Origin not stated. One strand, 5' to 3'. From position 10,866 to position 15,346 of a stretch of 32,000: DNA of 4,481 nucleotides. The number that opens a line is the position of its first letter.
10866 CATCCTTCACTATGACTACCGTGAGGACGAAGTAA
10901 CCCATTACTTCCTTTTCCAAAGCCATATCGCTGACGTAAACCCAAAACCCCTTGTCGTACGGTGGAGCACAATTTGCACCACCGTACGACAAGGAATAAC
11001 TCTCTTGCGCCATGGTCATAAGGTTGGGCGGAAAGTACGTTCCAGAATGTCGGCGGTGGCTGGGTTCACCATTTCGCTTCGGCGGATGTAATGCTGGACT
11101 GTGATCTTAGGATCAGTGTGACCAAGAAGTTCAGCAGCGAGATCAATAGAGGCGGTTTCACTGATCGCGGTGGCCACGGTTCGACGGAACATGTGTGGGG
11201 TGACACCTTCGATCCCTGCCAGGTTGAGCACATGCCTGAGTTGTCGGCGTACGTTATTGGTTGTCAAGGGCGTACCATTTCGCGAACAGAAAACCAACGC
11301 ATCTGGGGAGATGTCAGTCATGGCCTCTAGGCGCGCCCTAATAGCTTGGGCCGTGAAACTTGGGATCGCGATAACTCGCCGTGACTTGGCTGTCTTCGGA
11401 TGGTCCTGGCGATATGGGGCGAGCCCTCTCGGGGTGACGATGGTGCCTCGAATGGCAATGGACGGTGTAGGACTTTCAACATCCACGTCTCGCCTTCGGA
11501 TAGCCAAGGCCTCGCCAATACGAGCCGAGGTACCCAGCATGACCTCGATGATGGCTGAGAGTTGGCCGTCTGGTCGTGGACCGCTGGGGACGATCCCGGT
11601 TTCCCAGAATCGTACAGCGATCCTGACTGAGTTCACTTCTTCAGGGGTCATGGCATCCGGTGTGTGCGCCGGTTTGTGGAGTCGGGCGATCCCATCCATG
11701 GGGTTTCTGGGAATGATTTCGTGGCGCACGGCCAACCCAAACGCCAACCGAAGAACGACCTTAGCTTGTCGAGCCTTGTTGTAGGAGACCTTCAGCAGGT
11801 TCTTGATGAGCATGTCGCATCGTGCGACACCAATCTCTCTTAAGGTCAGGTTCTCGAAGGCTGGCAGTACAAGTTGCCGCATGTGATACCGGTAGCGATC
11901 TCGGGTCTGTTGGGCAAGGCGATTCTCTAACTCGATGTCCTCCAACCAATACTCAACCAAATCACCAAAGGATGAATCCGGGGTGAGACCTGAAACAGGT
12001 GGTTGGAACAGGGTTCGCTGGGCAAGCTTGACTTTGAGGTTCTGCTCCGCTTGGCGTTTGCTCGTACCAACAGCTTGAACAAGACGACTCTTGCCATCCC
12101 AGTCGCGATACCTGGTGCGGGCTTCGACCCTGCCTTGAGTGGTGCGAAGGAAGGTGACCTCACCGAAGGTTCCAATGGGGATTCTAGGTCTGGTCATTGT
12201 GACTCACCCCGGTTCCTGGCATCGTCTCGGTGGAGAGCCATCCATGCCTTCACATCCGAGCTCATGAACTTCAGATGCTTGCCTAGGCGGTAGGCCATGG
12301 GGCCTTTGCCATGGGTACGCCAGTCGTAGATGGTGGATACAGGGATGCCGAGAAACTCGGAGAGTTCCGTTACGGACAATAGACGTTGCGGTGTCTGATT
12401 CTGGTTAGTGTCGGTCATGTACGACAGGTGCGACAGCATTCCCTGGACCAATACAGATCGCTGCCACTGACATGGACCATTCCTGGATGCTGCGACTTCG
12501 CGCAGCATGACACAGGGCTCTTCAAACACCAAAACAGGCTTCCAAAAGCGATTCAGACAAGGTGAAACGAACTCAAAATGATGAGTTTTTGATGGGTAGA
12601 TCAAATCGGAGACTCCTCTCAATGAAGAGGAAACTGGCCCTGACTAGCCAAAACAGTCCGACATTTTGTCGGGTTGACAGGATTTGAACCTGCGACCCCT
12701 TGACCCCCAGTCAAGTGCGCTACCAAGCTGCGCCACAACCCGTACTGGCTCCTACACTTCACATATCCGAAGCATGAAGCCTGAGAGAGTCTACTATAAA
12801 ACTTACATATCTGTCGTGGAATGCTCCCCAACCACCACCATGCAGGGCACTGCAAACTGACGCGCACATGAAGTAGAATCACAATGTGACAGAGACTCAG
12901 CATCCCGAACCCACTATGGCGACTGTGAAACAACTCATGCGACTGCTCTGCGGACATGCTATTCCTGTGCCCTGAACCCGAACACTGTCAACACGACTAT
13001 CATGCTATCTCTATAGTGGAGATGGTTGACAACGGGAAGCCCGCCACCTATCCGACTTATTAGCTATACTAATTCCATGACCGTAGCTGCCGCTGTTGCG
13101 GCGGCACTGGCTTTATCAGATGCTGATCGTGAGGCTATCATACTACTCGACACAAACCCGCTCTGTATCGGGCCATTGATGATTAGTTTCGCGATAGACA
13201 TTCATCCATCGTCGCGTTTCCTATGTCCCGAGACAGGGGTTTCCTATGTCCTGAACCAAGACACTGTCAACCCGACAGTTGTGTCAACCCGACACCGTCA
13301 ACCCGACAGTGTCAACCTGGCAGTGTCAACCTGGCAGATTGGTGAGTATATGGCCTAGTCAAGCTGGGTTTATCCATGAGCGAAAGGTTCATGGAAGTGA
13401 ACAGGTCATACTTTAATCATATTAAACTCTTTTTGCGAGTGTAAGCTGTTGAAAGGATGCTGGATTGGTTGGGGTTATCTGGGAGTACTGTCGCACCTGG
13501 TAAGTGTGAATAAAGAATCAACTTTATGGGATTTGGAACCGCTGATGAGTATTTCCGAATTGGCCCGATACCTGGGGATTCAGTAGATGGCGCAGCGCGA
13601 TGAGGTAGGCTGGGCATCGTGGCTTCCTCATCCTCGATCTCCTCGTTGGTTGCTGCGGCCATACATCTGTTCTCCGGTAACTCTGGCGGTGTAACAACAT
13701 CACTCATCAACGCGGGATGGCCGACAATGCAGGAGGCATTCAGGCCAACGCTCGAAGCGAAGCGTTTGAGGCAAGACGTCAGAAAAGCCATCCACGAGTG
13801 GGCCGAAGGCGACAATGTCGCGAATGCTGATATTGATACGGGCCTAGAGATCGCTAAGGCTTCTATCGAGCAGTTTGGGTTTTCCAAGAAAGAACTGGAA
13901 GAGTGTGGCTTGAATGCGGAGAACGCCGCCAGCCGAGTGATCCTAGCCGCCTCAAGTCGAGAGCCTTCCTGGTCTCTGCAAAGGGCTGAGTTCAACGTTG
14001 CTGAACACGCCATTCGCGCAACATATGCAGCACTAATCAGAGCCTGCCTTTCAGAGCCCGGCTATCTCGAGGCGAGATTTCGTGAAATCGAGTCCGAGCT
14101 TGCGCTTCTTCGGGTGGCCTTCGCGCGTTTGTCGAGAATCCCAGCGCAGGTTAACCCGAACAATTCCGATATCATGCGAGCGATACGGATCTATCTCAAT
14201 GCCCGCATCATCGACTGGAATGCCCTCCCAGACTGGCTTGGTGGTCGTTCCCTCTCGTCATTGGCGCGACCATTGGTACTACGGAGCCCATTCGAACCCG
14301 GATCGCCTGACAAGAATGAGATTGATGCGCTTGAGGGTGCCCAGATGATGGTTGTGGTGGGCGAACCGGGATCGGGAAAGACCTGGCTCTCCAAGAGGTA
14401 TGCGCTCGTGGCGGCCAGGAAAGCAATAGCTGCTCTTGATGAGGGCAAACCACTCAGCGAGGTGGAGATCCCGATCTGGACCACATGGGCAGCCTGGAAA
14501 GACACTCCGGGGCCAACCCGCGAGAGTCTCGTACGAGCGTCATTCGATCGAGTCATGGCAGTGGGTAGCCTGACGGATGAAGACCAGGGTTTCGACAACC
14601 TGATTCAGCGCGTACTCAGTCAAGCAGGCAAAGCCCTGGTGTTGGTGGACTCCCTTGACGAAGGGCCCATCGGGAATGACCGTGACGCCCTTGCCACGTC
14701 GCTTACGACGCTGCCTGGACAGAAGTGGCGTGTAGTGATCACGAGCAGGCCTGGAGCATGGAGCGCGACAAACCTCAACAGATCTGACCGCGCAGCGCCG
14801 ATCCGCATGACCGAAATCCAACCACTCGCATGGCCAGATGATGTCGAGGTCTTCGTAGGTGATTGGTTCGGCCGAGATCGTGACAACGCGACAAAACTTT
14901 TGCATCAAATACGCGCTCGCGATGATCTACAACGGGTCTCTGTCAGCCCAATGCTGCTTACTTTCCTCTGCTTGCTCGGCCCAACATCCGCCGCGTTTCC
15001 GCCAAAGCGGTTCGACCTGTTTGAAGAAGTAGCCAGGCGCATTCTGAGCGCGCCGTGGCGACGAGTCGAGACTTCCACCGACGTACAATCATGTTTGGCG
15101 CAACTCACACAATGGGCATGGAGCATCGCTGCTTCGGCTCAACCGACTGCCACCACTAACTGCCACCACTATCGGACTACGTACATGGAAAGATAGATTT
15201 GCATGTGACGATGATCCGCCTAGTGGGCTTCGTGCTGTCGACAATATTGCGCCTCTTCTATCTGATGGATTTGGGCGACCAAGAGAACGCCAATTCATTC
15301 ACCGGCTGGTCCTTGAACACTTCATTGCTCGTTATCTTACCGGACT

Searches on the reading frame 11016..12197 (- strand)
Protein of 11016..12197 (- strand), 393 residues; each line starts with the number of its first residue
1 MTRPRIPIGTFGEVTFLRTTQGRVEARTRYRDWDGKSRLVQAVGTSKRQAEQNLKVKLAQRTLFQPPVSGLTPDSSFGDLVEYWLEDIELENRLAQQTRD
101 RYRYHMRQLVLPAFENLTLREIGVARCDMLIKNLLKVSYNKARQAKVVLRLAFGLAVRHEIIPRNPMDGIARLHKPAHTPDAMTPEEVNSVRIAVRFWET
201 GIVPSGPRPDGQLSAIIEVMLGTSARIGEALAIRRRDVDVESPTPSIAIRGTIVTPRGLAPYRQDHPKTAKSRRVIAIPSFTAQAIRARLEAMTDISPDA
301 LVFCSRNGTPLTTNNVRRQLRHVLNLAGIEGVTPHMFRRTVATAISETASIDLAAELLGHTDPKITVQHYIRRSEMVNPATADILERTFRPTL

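Call 4: search_protein_families(library=pfam, proteins=[window:11016-12197:-], max_evalue=0.01)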
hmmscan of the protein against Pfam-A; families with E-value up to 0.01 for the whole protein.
window:11016-12197:- (393 aa): 3 families
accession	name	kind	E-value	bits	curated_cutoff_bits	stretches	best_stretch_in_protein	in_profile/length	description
PF00589.27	Phage_integrase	-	3.8e-22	79.3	27.1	1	214-374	25-169/172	Phage integrase family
PF14659.12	Phage_int_SAM_3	-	5.3e-07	30.2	22.6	1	77-133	2-56/58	Phage integrase, N-terminal SAM-like domain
PF11917.13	DUF3435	-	0.0014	18.1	25.8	1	308-373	170-238/418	Protein of unknown function (DUF3435)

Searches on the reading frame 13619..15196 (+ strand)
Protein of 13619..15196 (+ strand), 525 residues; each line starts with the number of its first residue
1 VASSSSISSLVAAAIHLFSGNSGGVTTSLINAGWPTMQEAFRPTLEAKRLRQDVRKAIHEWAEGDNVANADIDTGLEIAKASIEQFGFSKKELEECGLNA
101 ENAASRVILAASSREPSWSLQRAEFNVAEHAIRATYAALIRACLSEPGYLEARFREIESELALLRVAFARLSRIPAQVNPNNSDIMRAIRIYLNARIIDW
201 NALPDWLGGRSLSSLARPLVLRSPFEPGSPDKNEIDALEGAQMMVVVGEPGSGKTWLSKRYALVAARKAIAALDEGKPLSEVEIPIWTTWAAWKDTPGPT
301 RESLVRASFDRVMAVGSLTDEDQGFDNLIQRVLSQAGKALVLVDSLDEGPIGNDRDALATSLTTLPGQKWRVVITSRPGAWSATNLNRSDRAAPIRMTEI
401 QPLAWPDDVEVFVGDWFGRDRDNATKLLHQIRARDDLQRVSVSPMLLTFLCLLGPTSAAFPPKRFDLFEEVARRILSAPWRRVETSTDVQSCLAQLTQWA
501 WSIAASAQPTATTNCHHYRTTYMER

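Call 77: search_protein_families(library=pfam, proteins=[window:13619-15196:+], max_evalue=0.001)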
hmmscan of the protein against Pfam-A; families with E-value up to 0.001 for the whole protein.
window:13619-15196:+ (525 aa): 3 families
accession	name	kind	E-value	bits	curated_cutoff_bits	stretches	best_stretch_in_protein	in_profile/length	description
PF05729.18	NACHT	-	6.5e-08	33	26.7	1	243-417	2-164/167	NACHT domain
PF13401.12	AAA_22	-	3e-05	24.8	27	1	240-345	4-92/130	AAA domain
PF20703.3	nSTAND1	-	0.00048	20.3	27.1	0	236-379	28-162/379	Novel STAND NTPase 1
